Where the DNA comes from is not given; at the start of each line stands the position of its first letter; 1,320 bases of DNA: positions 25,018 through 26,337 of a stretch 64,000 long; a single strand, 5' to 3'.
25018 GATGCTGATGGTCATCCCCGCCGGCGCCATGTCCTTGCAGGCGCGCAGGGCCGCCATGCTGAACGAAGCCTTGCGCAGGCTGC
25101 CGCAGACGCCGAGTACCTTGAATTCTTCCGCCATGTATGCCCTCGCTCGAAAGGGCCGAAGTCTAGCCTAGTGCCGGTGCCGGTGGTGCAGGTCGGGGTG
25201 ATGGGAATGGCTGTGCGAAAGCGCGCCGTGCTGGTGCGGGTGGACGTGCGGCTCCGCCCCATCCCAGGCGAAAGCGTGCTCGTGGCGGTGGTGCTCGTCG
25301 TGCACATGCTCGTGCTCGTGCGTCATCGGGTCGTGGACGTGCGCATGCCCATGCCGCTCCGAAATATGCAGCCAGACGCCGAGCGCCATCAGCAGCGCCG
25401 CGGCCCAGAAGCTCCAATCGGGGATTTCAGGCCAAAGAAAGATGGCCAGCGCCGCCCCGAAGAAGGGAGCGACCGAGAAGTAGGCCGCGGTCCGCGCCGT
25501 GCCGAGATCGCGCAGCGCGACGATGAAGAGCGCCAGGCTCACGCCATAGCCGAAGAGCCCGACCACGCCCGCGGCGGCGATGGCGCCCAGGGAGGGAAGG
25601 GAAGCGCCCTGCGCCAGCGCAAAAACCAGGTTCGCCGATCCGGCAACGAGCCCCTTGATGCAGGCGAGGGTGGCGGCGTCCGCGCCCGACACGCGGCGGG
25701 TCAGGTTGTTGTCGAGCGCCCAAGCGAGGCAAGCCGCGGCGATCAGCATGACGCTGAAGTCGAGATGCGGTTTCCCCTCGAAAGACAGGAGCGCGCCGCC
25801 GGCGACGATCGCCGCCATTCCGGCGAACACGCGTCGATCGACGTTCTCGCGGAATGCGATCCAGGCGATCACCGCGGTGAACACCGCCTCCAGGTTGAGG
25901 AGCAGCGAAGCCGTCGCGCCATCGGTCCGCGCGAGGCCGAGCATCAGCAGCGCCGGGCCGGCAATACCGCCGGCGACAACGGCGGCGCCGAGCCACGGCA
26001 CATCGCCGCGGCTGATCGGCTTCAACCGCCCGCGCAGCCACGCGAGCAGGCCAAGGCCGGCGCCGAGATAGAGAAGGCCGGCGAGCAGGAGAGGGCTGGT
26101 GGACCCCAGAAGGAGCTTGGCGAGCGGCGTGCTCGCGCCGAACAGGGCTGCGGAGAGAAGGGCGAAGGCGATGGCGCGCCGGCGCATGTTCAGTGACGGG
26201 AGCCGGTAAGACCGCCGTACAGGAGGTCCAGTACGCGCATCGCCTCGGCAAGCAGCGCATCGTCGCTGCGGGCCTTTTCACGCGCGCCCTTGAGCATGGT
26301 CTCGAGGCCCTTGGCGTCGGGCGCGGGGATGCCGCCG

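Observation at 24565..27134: chrB is followed by a DMT/EamA transporter with an extreme His-rich tail and a ChrR/YieF-like reductase, not by chrA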

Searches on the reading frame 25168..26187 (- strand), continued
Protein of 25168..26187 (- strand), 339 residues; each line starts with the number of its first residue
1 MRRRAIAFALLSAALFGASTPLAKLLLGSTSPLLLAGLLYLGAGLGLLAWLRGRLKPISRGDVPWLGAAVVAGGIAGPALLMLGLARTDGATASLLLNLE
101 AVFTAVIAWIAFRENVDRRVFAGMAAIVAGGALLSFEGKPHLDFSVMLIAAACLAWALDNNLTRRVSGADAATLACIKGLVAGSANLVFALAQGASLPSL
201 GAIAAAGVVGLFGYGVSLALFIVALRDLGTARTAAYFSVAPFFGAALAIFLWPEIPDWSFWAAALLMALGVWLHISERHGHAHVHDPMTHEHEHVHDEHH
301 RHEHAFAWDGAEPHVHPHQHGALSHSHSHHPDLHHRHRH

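Call 68: predict_structure(alignment_id=A6)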
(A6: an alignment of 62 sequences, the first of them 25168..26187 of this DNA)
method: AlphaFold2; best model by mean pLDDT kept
length: 339 residues; sequences in the alignment: 62
mean_pLDDT: 93.8   pTM: 0.89
mean pLDDT of the five models: 93.8, 93.6, 93.3, 93.2, 92.5
residues with pLDDT >= 90: 273; 70-90: 58; 50-70: 7; < 50: 1
segments of 3 or more residues with pLDDT < 50: none
pLDDT, mean of each block of 10 residues (from residue 1): 93 98 98 99 98 96 98 98 97 98 96 91 98 91 95 98 96 98 99 98 98 98 95 96 98 93 98 91 88 82 78 87 86 60
secondary structure, 60 per line:
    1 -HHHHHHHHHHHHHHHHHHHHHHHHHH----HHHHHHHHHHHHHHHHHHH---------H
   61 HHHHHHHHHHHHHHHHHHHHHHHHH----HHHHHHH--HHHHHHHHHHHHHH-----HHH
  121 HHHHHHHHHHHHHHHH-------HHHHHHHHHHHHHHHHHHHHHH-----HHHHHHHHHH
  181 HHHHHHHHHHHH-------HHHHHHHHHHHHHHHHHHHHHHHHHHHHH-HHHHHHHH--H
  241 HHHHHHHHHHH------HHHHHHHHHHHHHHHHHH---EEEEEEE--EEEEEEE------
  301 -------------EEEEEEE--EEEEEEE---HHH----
elements in order: H2-27 H32-50 H60-85 H90-96 H99-112 H118-136 H144-165 H171-192 H200-228 H230-237 H240-251 H258-275 E279-285 E288-294 E314-320 E323-329

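Call 70: fold_search(model_id=the predicted structure, library=pdb)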
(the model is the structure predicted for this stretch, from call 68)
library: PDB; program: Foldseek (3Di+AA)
matches with E <= 10: 642; with E <= 0.001: 29
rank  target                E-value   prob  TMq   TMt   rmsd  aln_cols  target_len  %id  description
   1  5y78_A                4.0e-08  1.00  0.66  0.72   3.8       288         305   14  Crystal structure of the triose-phosphate/phosphate translocator in complex with inorganic phosphate (released 2017-10-04)
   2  7b0k                  1.5e-07  1.00  0.64  0.83   3.7       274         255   16  Streptococcus pneumoniae LicB bound to choline (released 2022-03-16)
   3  7paf_A                1.7e-07  1.00  0.66  0.79   3.6       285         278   16  Streptococcus pneumoniae choline importer LicB in lipid nanodiscs (released 2022-03-16)
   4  5i20_A                4.1e-07  1.00  0.63  0.73   4.2       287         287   17  Crystal structure of protein (released 2016-06-01)
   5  5i20_E                4.3e-07  1.00  0.64  0.73   4.1       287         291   18  Crystal structure of protein (released 2016-06-01)
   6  5i20_C                8.0e-07  1.00  0.63  0.74   4.2       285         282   17  Crystal structure of protein (released 2016-06-01)
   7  5i20_D                8.7e-07  1.00  0.65  0.77   3.9       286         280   17  Crystal structure of protein (released 2016-06-01)
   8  9i20_A                1.3e-06  1.00  0.61  0.69   4.3       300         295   13  Cryo-EM structure of human SLC35B1 with ADP (released 2025-05-21)
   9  5i20_B                1.9e-06  1.00  0.63  0.75   4.1       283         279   18  Crystal structure of protein (released 2016-06-01)
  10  6i1r_A                5.0e-06  1.00  0.55  0.60   5.6       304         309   13  Crystal structure of CMP bound CST in an outward facing conformation (released 2019-06-05)
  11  6i1r_B                6.8e-06  1.00  0.55  0.59   5.6       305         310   13  Crystal structure of CMP bound CST in an outward facing conformation (released 2019-06-05)
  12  6i1z_A                8.2e-06  1.00  0.51  0.59   6.3       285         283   14  Outward facing structure of apo CST (released 2019-06-05)
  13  6i1z_B                1.1e-05  1.00  0.54  0.60   6.0       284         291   15  Outward facing structure of apo CST (released 2019-06-05)
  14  6oh3                  1.3e-05  1.00  0.55  0.60   6.3       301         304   12  X-ray crystal structure of the mouse CMP-sialic acid transporter in complex with CMP-sialic acid, by lipidic cubic phase (released 2019-04-24)
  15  9gry_A                1.5e-05  1.00  0.59  0.66   4.8       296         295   13  Cryo-EM structure of human SLC35B1-Q113F variant with AMP-PNP (released 2025-05-21)
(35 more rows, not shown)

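Call 73: search_protein_families(library=pfam, proteins=[L051:2127-5411:+, L051:5532-5867:+, L051:8044-8328:+, L098:4011-5237:+, L068:2337-2669:+, L068:3753-4304:-, L036:2993-3433:-, L037:3448-4716:+, L042:4563-5102:+, L064:5009-6358:-], max_evalue=0.001)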
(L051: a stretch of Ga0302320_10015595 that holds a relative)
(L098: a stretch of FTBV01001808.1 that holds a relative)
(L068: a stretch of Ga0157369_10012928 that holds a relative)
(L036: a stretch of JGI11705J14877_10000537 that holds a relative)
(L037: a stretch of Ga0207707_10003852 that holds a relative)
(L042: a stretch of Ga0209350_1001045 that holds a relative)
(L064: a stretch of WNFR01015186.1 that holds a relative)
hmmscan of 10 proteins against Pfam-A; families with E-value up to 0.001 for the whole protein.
L051:2127-5411:+ (1094 aa): 9 families
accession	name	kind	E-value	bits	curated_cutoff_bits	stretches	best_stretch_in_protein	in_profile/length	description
PF12770.12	CHAT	-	1.2e-53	182.9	24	1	798-1092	4-289/289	CHAT domain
PF13424.12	TPR_12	-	5.2e-24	84.7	30.1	3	221-285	11-76/77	Tetratricopeptide repeat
PF07719.23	TPR_2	-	3.6e-14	52.1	27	0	256-285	3-32/34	Tetratricopeptide repeat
PF17874.7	TPR_MalT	-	1.6e-11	44.5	45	1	230-310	139-217/336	MalT-like TPR region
PF00515.34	TPR_1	-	1.6e-11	44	27.8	0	255-284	2-31/34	Tetratricopeptide repeat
PF13181.12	TPR_8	-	3.2e-10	39.8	25.7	1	255-285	2-32/34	Tetratricopeptide repeat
PF24885.1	TPR_NPHP3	-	2.8e-07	30.6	100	1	244-338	87-183/239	Nephrocystin-3 TPR domain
PF13428.12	TPR_14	-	3.7e-06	27.5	23.5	0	256-284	3-31/44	Tetratricopeptide repeat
PF13374.12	TPR_10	-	1.2e-05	25.6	27.5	0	257-285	5-33/42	Tetratricopeptide repeat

L051:5532-5867:+ (111 aa): 0 families

L051:8044-8328:+ (95 aa): 1 family
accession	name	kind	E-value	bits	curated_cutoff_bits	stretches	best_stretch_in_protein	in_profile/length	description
PF02417.20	Chromate_transp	-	3.5e-30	105.7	28.6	1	12-95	1-84/166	Chromate transporter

L098:4011-5237:+ (408 aa): 2 families
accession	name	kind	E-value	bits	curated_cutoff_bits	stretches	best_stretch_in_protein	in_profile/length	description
PF12706.13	Lactamase_B_2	-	2.3e-34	119.2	27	1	145-354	2-200/200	Beta-lactamase superfamily domain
PF13483.12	Lactamase_B_3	-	1.3e-09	38.7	24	1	129-329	2-136/160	Beta-lactamase superfamily domain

L068:2337-2669:+ (110 aa): 0 families

L068:3753-4304:- (183 aa): 0 families

L036:2993-3433:- (146 aa): 0 families

L037:3448-4716:+ (422 aa): 1 family
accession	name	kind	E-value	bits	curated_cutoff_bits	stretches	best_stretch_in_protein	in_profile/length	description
PF07690.21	MFS_1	-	4.1e-25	88.9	33.4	2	247-419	8-179/347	Major Facilitator Superfamily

L042:4563-5102:+ (179 aa): 0 families

L064:5009-6358:- (449 aa): 1 family
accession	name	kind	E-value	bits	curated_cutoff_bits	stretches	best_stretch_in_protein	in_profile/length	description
PF07690.21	MFS_1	-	5.1e-21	75.4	33.4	1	65-361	3-297/347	Major Facilitator Superfamily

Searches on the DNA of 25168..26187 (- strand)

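Call 83: search_rna_families(sources=[L036, L037, L042, L051, L068, L076, L080, L097, L098, L064, L093, L015, L024, L035, L039], threshold=gathering)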
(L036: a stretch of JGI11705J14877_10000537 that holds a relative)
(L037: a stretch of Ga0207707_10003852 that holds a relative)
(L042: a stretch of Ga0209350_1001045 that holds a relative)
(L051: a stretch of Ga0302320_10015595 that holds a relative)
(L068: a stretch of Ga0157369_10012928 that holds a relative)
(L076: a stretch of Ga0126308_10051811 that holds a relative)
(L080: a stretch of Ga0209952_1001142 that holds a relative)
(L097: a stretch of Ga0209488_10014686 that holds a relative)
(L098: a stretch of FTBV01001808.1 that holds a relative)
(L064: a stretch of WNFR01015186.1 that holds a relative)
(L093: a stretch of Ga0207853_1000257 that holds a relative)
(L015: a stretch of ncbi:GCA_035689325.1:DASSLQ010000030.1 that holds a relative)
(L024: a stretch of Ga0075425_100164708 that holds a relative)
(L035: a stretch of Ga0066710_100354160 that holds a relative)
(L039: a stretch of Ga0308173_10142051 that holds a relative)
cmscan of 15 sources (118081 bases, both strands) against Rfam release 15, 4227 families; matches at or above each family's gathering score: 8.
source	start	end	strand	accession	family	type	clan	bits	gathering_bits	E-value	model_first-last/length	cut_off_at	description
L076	1878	1964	+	RF03078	chrB-a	Cis-reg;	-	69.3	43.9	2.5e-09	1-80/80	no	chrB-a RNA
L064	6844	6895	-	RF03086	chrB-b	Cis-reg;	-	57.9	36.5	4.9e-09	1-49/49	no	chrB-b RNA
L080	9833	9879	-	RF03086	chrB-b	Cis-reg;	-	56.9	36.5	8.7e-09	1-49/49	no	chrB-b RNA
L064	1816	1868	-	RF03086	chrB-b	Cis-reg;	-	55.7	36.5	1.7e-08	1-49/49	no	chrB-b RNA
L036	6989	7106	-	RF03078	chrB-a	Cis-reg;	-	55.4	43.9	2.4e-06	1-80/80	no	chrB-a RNA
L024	1138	1191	-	RF03086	chrB-b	Cis-reg;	-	52.7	36.5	9.9e-08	1-49/49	no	chrB-b RNA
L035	273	329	-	RF03086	chrB-b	Cis-reg;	-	49.2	36.5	7.3e-07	1-49/49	no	chrB-b RNA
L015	2566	2620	-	RF03086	chrB-b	Cis-reg;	-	48.1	36.5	1.4e-06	1-49/49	no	chrB-b RNA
